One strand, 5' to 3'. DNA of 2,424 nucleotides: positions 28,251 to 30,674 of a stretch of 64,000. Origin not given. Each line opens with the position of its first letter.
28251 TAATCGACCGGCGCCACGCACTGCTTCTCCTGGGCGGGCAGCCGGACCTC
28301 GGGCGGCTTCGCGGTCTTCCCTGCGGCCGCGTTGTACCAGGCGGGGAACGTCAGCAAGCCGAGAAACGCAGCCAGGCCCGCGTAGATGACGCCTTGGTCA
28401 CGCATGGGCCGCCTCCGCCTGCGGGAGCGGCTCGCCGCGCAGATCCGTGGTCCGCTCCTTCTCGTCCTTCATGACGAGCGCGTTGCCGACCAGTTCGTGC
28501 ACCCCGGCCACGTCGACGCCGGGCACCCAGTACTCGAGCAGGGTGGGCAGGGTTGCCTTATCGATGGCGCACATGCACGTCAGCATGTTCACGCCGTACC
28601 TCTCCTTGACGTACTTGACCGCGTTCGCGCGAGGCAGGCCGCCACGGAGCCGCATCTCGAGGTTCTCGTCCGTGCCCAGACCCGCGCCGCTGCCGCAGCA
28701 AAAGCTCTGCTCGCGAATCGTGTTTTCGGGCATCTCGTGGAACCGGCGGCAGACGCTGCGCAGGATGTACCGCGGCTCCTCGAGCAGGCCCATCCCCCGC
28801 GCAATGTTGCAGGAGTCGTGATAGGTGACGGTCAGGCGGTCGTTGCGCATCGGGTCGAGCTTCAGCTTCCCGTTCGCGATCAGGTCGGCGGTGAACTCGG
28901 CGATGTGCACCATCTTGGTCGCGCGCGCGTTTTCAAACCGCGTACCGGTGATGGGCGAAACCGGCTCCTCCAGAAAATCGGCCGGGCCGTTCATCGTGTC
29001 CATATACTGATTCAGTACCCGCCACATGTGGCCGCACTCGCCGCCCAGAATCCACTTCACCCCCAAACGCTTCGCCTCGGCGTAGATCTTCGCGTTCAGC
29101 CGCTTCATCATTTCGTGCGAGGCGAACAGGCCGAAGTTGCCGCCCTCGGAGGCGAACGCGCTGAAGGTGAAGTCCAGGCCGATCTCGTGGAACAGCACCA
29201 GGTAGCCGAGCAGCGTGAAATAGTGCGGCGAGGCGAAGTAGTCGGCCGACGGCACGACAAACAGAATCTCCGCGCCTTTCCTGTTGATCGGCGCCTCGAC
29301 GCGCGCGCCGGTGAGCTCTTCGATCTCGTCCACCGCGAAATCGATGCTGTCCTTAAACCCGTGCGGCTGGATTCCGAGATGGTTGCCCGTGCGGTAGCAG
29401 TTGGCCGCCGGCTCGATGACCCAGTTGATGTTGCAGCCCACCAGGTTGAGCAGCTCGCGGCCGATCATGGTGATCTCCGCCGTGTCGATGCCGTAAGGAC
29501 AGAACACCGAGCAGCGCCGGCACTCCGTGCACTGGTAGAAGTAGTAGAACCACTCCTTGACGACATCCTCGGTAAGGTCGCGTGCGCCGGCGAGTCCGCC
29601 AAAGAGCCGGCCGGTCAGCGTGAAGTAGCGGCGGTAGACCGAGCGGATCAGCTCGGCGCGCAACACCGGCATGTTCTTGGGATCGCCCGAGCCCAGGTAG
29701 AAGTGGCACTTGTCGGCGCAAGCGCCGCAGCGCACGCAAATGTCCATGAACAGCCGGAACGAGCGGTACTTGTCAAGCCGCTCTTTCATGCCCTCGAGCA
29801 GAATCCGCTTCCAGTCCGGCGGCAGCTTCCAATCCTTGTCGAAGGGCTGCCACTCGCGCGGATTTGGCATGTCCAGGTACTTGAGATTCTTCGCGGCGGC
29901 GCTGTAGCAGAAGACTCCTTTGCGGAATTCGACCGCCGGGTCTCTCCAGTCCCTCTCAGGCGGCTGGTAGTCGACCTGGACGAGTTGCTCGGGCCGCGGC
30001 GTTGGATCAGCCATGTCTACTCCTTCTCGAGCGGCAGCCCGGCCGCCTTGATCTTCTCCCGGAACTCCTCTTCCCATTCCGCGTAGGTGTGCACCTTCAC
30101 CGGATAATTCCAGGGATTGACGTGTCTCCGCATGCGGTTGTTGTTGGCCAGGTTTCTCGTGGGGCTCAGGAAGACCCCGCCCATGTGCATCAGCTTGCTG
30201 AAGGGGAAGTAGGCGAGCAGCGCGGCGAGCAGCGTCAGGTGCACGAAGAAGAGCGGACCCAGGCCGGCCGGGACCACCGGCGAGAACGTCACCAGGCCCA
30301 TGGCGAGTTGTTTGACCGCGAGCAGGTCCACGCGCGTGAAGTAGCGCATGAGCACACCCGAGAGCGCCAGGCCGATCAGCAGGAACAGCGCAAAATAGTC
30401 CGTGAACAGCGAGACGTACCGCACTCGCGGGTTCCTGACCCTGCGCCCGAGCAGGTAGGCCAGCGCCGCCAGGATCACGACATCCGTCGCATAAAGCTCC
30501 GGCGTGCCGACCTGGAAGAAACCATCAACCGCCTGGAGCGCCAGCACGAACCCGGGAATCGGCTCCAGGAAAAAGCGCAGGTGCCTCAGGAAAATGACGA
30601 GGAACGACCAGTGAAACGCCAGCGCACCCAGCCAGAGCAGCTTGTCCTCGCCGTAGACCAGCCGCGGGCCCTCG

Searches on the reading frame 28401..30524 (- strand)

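Call 31: search_protein_families(library=pfam, proteins=[window:28401-30524:-], max_evalue=0.0001)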
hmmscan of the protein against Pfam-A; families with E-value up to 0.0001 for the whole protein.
window:28401-30524:- (708 aa): 6 families
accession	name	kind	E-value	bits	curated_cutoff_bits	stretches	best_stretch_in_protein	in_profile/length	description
PF13183.11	Fer4_8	-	1.1e-11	45.6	27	1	260-346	2-68/68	4Fe-4S dicluster domain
PF13534.11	Fer4_17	-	7.5e-09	36.5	22.2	1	263-347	2-61/61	4Fe-4S dicluster domain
PF12838.12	Fer4_7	-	1.7e-05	25.6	27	0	263-346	2-52/52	4Fe-4S dicluster domain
PF02754.22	CCG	-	3.6e-05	24.2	20.6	0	566-626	1-57/85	Cysteine-rich domain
PF12797.12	Fer4_2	-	5.9e-05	23.2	24.5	0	330-344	8-22/22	4Fe-4S binding domain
PF13237.11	Fer4_10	-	7.5e-05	23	25.5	0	331-353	8-31/53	4Fe-4S dicluster domain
